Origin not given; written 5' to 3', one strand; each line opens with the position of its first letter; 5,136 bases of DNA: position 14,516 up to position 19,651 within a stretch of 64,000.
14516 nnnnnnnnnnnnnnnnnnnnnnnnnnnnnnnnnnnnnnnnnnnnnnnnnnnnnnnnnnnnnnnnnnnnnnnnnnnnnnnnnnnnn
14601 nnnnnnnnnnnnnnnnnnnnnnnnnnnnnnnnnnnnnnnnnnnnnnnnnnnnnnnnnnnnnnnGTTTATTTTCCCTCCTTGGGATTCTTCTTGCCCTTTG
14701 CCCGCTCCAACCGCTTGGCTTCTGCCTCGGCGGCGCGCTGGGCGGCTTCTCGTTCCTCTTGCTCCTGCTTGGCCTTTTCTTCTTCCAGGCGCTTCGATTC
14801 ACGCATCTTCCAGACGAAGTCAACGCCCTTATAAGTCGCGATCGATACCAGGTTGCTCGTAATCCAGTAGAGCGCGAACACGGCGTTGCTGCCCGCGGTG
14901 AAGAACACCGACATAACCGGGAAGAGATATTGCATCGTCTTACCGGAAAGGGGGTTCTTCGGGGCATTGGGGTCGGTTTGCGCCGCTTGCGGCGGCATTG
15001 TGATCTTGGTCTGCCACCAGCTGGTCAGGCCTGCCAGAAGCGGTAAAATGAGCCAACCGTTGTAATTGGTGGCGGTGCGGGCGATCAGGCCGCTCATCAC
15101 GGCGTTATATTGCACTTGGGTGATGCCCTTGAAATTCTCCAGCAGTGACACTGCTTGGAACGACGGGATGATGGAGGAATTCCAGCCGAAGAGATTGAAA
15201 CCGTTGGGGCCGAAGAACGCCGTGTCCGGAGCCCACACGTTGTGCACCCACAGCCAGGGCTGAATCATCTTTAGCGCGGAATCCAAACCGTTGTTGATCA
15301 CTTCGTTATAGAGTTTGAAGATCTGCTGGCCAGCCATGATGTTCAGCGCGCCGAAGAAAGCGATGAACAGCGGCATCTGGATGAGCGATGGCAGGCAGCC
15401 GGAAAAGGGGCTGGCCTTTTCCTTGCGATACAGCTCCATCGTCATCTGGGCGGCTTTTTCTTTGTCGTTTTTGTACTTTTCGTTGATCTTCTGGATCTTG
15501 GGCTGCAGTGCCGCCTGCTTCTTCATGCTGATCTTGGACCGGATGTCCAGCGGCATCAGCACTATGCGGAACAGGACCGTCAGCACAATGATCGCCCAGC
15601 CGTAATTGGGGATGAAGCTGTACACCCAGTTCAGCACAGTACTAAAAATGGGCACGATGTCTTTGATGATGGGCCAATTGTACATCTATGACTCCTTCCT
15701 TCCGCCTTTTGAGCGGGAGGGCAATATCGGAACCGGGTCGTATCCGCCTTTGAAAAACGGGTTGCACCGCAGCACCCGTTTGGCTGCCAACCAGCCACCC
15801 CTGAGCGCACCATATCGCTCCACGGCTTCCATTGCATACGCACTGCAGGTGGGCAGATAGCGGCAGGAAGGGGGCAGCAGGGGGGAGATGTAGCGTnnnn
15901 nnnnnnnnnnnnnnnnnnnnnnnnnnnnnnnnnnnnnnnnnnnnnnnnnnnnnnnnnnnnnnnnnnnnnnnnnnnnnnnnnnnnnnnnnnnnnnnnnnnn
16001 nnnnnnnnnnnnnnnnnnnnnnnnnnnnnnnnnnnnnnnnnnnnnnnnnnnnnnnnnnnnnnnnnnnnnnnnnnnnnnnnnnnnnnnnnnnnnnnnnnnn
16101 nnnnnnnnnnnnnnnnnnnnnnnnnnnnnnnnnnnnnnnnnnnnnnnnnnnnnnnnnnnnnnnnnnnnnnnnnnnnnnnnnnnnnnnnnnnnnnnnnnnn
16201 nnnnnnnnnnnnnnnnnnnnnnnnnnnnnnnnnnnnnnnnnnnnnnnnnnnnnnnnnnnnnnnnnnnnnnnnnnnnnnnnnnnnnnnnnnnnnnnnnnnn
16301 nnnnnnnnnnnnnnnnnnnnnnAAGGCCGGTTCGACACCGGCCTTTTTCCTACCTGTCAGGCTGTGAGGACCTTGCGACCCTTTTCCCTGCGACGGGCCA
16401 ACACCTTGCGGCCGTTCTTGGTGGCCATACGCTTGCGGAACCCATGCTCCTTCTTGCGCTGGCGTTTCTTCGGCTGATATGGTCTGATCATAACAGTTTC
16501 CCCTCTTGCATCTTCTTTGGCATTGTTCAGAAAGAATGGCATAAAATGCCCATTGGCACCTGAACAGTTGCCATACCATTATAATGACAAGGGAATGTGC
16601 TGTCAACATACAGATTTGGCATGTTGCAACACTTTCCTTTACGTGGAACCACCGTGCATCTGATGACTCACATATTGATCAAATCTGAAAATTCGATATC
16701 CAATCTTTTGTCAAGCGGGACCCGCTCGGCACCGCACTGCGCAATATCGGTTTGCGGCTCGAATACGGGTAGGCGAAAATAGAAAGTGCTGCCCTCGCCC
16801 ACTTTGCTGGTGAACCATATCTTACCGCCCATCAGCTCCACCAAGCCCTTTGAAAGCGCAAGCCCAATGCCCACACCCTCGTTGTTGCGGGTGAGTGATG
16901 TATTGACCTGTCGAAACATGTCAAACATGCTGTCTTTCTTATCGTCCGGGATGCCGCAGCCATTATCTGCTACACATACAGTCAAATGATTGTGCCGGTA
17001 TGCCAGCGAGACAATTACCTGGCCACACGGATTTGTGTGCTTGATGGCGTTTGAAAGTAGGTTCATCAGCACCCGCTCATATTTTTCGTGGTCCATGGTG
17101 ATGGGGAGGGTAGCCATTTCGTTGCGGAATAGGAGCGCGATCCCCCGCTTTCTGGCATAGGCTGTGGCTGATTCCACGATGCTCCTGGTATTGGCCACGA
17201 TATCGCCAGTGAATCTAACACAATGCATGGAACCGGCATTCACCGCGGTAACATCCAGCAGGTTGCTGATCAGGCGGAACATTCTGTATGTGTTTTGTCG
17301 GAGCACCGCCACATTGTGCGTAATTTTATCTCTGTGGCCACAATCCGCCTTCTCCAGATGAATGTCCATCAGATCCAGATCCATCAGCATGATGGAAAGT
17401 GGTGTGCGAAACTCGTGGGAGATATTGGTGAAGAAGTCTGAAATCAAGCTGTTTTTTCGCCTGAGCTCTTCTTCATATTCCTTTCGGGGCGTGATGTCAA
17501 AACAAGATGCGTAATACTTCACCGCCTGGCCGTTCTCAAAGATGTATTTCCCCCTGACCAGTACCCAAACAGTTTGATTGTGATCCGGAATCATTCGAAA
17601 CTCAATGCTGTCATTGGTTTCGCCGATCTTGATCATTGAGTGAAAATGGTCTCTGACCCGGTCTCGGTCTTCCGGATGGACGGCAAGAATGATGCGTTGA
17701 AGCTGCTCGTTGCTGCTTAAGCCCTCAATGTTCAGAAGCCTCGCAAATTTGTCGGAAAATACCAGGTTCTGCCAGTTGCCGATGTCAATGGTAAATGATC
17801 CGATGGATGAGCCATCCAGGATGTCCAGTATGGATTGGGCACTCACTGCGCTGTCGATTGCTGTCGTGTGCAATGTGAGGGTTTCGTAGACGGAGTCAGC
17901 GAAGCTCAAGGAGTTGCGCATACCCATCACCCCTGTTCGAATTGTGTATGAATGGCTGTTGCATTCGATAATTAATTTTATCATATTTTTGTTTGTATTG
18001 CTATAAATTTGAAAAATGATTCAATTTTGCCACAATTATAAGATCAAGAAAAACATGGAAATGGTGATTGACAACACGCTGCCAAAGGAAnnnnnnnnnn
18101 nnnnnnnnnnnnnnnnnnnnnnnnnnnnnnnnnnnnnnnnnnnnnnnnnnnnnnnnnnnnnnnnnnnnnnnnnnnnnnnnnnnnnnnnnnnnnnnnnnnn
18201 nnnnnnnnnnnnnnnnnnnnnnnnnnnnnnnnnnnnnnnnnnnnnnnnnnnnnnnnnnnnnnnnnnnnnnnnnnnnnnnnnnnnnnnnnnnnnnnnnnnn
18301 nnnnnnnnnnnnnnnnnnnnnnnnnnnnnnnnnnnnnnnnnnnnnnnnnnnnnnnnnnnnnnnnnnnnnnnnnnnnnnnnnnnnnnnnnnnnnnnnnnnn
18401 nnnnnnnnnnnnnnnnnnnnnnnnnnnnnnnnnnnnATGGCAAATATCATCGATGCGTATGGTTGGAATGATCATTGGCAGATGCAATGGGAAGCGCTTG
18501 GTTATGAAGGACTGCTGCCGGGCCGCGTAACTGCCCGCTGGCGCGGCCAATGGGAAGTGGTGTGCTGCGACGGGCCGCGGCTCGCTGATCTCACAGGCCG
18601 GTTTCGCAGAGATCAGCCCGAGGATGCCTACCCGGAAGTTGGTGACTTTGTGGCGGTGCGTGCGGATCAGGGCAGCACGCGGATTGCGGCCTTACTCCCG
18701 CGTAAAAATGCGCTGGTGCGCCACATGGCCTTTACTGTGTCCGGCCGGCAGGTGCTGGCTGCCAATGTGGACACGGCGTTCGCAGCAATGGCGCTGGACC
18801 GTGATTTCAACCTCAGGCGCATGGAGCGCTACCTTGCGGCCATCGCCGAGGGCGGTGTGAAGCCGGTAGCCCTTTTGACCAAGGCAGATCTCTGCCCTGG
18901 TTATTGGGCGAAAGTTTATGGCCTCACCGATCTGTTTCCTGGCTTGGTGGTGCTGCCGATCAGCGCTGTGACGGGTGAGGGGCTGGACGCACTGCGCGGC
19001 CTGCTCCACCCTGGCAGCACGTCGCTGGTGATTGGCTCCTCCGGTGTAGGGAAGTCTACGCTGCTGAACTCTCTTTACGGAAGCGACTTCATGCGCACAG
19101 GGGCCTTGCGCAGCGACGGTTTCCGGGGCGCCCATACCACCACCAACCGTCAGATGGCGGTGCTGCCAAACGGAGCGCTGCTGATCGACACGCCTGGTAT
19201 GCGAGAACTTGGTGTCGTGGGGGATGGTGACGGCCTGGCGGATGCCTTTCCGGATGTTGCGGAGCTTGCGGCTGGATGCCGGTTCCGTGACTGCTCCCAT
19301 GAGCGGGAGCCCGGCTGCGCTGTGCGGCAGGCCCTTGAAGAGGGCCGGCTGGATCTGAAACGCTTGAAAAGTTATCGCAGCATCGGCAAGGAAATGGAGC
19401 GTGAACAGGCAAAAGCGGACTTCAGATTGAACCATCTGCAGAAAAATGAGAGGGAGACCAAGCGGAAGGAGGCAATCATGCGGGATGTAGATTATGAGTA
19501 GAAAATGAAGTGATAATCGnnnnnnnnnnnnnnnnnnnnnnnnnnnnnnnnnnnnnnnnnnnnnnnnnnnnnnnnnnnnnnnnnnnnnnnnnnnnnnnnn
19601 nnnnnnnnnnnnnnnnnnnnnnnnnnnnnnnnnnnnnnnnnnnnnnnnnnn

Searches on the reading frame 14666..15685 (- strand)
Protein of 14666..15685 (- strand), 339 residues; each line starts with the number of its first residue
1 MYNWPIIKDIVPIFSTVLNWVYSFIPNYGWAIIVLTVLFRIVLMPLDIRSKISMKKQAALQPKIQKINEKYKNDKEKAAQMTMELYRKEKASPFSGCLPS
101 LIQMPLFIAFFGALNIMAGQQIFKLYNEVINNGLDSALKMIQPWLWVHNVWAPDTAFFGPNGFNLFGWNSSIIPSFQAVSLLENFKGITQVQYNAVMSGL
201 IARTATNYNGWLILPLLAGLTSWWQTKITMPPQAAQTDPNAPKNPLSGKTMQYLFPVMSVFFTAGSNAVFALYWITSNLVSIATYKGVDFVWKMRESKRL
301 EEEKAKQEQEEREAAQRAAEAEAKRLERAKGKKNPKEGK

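Call 56: search_protein_families(library=pfam, proteins=[window:14666-15685:-], max_evalue=0.0001)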
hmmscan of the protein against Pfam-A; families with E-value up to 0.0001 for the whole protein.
window:14666-15685:- (339 aa): 1 family
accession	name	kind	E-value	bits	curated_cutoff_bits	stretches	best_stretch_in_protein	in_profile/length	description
PF02096.25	60KD_IMP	-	2e-46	158.4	35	1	28-284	1-157/163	60Kd inner membrane protein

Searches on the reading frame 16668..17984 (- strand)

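Call 56: search_protein_families(library=pfam, proteins=[window:16668-17984:-], max_evalue=0.0001)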
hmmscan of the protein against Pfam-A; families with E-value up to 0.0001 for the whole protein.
window:16668-17984:- (438 aa): 4 families
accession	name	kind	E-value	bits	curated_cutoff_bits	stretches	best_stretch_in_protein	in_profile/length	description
PF02518.31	HATPase_c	-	2.7e-29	102.3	26.4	1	298-407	2-109/111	Histidine kinase-, DNA gyrase B-, and HSP90-like ATPase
PF08447.18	PAS_3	-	2.5e-10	40.9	25.6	1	76-157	4-85/89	PAS fold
PF00512.31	HisKA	-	7.3e-09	36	26.9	1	182-248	3-63/66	His Kinase A (phospho-acceptor) domain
PF13581.12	HATPase_c_2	-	8.2e-05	23.1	27.4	0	309-383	39-110/127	Histidine kinase-like ATPase domain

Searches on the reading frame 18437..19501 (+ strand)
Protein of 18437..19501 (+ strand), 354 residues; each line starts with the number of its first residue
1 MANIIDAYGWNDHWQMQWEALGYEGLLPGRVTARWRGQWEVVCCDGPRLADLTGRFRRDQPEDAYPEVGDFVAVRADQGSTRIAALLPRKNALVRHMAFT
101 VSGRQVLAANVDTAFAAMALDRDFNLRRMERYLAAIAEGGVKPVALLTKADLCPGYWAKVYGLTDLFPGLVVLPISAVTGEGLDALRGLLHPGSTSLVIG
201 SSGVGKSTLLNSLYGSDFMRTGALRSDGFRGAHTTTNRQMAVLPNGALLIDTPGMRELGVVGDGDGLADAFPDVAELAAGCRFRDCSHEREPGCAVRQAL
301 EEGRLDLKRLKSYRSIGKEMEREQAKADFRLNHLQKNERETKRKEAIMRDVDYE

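Call 56: search_protein_families(library=pfam, proteins=[window:18437-19501:+], max_evalue=0.0001)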
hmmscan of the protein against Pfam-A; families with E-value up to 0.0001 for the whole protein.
window:18437-19501:+ (354 aa): 3 families
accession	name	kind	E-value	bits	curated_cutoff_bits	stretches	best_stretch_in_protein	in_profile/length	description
PF03193.22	RsgA_GTPase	-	7.8e-42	143.5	30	1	87-260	2-173/174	RsgA GTPase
PF01926.29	MMR_HSR1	-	3.2e-06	27.7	21.9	1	197-275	3-74/113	50S ribosome-binding GTPase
PF00005.33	ABC_tran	-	1.6e-05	26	25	1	188-251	6-72/137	ABC transporter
